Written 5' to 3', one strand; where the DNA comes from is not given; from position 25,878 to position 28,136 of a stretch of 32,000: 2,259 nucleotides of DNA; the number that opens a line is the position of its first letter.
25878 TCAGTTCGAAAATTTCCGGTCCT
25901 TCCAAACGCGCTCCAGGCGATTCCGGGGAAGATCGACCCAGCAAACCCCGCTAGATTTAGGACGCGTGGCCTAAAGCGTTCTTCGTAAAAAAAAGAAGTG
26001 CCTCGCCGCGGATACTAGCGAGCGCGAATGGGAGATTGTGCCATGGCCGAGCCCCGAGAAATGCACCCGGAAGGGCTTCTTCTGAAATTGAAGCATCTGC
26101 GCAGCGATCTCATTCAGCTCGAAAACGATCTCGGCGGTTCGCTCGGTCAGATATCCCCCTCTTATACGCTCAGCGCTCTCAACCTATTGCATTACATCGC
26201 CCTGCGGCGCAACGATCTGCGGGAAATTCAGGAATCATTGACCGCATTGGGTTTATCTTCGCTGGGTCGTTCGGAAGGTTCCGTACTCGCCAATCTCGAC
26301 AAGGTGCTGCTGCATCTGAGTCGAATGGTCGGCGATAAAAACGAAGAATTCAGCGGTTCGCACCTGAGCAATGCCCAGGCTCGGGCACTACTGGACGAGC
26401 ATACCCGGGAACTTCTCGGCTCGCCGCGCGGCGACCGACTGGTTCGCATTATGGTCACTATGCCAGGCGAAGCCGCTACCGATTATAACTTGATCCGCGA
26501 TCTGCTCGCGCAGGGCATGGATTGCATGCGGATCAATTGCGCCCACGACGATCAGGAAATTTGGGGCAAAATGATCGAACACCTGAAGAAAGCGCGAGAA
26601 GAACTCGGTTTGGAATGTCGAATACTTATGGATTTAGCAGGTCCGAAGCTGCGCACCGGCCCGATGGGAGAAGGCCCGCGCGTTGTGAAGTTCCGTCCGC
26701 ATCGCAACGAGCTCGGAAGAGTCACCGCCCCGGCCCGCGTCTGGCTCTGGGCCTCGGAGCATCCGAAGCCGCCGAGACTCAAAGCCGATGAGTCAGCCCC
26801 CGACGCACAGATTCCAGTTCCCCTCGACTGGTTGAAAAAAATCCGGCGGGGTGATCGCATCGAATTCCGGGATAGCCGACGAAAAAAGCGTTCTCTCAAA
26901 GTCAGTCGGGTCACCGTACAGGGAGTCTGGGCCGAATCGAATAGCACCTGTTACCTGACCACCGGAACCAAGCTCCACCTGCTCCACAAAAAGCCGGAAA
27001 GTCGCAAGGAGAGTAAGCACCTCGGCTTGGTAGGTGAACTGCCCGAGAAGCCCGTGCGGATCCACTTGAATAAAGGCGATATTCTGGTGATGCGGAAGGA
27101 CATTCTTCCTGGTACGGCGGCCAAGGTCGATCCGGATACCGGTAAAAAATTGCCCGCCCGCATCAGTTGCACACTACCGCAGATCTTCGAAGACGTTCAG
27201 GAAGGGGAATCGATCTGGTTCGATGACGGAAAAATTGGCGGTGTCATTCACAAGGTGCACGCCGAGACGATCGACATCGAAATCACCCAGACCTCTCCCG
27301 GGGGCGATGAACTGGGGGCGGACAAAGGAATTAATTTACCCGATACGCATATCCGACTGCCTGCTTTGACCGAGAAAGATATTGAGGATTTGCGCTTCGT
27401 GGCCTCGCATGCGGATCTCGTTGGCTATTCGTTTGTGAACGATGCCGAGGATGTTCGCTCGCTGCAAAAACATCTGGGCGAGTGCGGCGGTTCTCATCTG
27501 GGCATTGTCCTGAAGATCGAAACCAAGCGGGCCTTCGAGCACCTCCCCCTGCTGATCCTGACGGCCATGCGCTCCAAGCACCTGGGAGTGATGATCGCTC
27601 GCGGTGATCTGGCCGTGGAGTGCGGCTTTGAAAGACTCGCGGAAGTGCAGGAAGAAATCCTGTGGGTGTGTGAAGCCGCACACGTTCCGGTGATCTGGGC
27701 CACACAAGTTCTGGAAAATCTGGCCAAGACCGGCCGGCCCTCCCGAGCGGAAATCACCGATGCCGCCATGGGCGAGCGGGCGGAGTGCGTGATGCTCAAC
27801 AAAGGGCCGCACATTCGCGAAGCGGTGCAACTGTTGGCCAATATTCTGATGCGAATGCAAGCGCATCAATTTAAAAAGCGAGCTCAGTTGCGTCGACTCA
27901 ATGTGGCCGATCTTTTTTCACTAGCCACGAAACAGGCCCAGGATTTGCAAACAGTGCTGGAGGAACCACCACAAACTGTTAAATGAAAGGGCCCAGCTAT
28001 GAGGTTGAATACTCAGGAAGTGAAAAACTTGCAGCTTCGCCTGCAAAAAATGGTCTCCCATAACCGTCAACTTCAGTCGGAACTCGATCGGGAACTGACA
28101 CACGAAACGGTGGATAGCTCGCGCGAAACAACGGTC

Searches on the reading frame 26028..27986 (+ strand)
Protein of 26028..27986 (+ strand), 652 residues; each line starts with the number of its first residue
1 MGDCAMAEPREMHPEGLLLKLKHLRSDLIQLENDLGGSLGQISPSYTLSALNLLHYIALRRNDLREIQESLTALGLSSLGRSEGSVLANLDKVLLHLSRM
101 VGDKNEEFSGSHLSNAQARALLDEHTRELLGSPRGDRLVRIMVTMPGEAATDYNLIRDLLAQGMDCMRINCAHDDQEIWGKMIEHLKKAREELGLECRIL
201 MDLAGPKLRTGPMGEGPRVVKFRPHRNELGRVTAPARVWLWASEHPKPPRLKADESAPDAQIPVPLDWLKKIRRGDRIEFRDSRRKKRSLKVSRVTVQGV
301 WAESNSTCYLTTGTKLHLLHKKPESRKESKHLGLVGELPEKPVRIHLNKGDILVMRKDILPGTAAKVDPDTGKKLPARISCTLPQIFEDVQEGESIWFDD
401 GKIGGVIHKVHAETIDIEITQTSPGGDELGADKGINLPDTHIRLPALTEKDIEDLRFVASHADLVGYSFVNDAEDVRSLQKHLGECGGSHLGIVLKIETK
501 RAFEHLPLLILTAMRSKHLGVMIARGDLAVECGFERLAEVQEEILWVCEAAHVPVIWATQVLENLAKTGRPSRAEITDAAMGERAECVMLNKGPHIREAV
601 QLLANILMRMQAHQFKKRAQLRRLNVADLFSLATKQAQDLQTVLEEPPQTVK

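Call 68: find_encoding_contigs(protein=window:26028-27986:+, flank=10000, max_places=2)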
Protein window:26028-27986:+ (652 aa): no gene with exactly this product is on record in the collection.
